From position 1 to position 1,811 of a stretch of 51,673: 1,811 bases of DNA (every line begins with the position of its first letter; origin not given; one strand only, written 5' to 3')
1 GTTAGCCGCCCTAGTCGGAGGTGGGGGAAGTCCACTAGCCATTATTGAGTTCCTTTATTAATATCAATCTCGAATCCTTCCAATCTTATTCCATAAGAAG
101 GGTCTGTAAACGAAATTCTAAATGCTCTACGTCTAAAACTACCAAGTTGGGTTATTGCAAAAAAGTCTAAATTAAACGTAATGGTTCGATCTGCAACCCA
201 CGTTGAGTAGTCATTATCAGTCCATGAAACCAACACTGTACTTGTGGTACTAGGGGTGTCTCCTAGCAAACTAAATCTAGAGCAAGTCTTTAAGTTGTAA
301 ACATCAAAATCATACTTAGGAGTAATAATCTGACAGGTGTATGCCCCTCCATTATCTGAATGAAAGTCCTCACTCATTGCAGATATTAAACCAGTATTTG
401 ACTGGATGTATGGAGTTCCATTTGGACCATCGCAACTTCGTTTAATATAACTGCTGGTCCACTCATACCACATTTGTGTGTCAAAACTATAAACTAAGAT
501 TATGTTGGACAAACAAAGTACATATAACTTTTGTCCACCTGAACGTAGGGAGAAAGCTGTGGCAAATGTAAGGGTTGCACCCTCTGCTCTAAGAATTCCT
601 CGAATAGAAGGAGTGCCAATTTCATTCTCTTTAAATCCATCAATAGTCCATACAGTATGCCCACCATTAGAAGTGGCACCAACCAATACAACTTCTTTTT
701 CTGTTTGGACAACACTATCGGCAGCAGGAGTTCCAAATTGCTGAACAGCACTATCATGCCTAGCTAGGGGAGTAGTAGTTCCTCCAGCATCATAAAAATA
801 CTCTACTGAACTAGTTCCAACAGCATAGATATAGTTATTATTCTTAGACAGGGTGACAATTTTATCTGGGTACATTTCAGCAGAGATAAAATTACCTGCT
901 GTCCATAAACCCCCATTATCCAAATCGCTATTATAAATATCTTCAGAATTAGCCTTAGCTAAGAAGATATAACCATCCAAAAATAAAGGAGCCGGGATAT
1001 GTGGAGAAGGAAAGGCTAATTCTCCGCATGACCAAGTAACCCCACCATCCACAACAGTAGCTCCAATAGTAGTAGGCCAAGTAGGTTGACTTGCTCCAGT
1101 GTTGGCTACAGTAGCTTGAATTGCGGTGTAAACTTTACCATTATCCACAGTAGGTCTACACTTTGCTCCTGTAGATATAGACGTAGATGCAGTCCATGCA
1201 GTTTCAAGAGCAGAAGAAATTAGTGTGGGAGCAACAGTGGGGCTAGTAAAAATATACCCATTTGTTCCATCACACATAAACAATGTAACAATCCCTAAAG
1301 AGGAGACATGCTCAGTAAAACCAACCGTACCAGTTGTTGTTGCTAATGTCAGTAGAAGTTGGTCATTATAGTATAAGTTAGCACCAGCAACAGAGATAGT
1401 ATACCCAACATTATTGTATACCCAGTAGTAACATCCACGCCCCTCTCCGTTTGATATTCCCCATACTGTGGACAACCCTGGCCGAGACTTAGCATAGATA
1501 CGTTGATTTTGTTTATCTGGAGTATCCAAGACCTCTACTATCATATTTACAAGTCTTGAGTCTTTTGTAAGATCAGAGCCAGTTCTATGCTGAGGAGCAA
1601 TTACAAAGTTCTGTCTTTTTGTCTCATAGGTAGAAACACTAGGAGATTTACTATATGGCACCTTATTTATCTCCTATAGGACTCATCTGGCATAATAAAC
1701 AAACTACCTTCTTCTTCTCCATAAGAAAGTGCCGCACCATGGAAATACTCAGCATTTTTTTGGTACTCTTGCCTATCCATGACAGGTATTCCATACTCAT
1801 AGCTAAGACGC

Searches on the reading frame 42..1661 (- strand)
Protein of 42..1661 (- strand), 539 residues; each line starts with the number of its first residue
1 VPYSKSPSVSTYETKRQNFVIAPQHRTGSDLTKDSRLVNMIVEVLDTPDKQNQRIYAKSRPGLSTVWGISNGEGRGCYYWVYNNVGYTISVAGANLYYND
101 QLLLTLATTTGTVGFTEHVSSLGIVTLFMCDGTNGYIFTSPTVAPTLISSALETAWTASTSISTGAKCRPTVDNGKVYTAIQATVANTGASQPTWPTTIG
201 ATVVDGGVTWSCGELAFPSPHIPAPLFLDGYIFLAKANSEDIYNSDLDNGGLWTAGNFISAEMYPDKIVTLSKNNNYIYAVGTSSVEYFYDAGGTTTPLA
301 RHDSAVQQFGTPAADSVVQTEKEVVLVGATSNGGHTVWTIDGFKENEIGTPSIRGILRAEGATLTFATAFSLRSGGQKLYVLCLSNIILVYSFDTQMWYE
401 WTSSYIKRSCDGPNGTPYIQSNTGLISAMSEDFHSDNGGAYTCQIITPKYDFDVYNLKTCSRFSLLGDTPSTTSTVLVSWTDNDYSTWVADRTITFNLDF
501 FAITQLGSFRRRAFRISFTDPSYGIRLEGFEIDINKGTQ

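Call 83: search_protein_families(library=phrogs, proteins=[window:42-1661:-], max_evalue=0.001)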
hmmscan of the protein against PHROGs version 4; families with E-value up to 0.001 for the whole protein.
window:42-1661:- (539 aa): 2 families
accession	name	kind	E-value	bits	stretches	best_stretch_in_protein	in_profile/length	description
phrog_578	-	connector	5.4e-42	144.9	1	32-537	20-472/486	head closure Hc3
phrog_20658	-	head and packaging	2.8e-05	24.9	1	153-211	132-188/211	head decoration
